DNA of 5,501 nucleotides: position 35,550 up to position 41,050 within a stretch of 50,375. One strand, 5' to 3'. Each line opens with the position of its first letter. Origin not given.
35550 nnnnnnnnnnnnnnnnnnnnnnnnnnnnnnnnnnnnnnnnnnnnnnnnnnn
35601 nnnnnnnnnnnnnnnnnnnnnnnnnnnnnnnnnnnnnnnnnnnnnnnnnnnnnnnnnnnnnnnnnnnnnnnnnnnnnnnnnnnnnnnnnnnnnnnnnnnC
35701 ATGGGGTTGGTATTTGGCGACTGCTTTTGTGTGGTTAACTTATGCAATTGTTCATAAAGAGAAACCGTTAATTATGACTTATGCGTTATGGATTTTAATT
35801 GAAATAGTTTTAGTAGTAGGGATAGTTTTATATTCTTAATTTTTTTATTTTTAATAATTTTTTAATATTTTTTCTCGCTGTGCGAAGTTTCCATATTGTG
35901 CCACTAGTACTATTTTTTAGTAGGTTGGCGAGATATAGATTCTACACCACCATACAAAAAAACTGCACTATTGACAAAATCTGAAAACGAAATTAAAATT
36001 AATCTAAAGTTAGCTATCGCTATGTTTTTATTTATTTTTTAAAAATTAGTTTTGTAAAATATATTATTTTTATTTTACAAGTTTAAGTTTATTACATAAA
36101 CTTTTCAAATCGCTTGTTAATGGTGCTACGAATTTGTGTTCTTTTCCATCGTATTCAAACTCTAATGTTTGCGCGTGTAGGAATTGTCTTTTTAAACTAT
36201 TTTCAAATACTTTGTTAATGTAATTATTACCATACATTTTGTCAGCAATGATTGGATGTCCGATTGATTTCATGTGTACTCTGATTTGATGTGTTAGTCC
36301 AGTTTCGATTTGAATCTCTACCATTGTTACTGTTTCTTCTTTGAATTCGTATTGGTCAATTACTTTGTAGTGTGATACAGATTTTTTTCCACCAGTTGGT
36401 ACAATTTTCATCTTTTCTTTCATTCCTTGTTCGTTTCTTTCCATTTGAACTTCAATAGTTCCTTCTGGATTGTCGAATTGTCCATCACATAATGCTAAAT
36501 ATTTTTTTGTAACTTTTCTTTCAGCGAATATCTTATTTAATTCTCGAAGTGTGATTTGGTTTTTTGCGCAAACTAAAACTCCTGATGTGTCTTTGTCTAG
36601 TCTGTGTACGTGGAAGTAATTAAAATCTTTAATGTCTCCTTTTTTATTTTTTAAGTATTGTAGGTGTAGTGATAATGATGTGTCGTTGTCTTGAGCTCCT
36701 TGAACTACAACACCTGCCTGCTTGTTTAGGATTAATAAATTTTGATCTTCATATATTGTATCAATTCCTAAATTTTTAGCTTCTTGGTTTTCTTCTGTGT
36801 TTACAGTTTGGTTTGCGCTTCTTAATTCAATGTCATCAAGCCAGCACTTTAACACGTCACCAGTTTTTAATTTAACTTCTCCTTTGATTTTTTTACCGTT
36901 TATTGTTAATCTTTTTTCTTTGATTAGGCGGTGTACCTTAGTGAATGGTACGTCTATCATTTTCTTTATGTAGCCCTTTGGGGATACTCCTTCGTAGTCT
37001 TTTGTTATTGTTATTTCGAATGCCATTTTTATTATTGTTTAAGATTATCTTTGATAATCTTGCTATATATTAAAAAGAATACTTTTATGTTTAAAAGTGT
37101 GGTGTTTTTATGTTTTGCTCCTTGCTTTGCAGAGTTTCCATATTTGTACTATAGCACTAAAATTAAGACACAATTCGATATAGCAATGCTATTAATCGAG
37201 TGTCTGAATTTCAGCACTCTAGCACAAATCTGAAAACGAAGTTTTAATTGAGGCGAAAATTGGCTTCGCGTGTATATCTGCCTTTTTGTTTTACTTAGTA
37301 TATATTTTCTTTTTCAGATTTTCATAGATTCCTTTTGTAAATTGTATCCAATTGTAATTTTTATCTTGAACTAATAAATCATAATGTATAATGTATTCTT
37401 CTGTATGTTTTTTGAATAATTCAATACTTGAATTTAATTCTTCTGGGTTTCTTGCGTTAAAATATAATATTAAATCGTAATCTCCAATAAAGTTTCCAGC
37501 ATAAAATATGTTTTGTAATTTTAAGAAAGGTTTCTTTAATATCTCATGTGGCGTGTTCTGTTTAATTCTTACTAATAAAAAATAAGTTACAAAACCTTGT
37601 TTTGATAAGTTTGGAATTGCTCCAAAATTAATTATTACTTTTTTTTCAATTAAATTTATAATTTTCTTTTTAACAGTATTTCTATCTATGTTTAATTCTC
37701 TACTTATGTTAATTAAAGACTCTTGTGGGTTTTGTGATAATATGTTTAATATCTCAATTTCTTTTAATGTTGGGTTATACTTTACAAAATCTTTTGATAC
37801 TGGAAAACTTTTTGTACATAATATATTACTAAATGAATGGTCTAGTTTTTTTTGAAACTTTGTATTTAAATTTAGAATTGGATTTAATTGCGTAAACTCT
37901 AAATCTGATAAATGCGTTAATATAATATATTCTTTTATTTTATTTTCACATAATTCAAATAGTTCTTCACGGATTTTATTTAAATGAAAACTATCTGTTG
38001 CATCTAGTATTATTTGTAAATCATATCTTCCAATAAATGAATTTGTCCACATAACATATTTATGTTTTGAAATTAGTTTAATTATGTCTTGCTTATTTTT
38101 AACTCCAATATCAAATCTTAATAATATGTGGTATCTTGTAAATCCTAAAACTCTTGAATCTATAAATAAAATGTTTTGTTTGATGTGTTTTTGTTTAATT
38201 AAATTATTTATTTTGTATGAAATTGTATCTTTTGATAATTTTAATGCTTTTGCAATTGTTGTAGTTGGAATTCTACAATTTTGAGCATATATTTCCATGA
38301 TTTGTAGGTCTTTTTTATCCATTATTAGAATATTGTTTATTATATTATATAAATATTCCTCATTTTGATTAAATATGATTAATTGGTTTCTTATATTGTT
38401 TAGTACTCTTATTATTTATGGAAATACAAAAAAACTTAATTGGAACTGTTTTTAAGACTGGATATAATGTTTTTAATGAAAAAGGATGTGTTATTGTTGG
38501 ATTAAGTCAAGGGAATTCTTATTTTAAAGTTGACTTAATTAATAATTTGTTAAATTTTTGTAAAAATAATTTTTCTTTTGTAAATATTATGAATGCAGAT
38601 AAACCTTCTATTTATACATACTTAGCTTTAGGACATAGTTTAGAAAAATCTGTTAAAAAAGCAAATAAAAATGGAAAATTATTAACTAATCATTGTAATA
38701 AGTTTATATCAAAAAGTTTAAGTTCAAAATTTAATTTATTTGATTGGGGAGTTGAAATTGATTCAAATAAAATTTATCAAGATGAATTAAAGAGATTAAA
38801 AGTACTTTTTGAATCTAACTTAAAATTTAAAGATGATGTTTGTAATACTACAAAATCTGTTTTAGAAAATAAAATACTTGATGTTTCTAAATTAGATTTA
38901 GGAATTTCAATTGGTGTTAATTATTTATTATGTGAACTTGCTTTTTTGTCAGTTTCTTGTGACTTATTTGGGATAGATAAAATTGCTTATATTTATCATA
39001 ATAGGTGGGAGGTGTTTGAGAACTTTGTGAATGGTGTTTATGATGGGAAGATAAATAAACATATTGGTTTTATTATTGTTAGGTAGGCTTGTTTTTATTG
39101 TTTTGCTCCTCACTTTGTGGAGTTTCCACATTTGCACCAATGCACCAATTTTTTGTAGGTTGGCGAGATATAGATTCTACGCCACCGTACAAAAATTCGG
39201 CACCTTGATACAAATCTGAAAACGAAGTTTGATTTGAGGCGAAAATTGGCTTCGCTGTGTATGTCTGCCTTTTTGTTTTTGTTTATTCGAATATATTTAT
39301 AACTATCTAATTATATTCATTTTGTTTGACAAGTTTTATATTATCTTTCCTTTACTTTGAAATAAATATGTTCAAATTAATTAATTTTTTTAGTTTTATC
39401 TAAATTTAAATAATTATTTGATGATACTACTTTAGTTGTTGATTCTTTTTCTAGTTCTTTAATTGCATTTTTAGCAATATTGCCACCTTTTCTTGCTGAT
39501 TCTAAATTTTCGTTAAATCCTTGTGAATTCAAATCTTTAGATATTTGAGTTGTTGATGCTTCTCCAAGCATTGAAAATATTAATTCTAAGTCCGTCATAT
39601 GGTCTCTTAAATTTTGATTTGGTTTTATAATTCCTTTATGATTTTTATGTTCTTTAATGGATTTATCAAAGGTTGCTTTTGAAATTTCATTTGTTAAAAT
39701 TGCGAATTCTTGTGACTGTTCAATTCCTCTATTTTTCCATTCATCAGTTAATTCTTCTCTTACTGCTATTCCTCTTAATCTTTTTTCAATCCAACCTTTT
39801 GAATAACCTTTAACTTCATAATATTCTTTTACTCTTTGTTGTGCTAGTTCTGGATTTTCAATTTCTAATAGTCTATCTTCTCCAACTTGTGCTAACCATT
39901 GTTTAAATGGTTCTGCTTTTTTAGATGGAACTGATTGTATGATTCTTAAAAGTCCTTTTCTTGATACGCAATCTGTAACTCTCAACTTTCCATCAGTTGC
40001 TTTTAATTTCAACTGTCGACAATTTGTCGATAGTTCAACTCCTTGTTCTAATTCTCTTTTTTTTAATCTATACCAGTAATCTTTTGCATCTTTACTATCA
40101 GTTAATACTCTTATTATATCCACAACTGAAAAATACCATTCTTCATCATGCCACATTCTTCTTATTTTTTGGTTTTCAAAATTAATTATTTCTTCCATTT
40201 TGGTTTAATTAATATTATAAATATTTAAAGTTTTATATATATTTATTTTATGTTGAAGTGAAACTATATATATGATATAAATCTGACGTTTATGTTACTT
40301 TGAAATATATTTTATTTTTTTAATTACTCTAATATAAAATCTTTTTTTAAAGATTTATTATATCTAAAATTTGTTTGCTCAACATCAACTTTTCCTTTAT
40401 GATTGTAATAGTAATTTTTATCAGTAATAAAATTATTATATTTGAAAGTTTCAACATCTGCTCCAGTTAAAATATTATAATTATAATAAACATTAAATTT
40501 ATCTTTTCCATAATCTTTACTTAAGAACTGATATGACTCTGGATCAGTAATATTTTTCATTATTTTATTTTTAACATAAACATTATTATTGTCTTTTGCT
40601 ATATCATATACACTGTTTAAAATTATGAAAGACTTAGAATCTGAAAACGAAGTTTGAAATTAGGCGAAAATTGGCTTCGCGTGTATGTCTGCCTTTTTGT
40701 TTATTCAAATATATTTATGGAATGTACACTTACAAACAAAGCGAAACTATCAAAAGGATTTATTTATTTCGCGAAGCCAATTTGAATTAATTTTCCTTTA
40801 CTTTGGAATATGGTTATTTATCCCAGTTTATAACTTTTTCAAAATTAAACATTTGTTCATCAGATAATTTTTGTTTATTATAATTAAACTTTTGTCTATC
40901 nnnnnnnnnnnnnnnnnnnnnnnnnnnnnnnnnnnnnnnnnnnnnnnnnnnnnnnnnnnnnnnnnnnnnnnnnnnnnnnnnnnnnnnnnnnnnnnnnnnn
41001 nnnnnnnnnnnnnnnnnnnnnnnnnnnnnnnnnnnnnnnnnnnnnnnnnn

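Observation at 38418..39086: tRNA-dependent cyclodipeptide synthase in an archaeal accessory cassette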

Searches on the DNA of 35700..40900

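Call 69: search_rna_families(source=window, start=35700, end=40900, threshold=evalue, max_evalue=1)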
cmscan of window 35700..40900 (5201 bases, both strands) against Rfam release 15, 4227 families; matches with E-value up to 1: 1.
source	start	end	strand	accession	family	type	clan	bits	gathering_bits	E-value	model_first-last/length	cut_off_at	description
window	39124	39223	-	RF04087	MIR5565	Gene; miRNA;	-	28.7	80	0.0033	1-109/109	no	MIR5565 microRNA precursor family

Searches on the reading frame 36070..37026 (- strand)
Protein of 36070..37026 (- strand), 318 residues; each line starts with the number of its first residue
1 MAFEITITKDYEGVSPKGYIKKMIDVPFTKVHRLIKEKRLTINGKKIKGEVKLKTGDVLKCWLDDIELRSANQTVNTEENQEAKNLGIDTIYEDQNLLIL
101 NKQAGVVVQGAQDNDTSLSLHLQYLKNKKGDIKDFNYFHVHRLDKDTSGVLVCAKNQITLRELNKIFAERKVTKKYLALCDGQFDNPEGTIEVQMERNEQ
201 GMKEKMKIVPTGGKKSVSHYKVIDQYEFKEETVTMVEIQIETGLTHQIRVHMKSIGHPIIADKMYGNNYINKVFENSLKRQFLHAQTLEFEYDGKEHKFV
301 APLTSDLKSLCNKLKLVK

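Call 3: search_protein_families(library=pfam, proteins=[window:36070-37026:-], max_evalue=1)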
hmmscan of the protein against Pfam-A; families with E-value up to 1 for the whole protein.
window:36070-37026:- (318 aa): 4 families
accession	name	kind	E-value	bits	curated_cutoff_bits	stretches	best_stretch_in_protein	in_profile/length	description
PF00849.27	PseudoU_synth_2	-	6.9e-34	117.7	26.8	1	96-253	1-151/152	RNA pseudouridylate synthase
PF01479.30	S4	-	0.0026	17.9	22.8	1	33-59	21-48/48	S4 domain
PF07143.17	CrtC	-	0.06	14.5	22.5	1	52-118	71-136/168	CrtC N-terminal lipocalin domain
PF21531.3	Rv2175c_wHTH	-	0.17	12.3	27.1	1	22-40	23-41/57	DNA-binding protein Rv2175c, wHTH domain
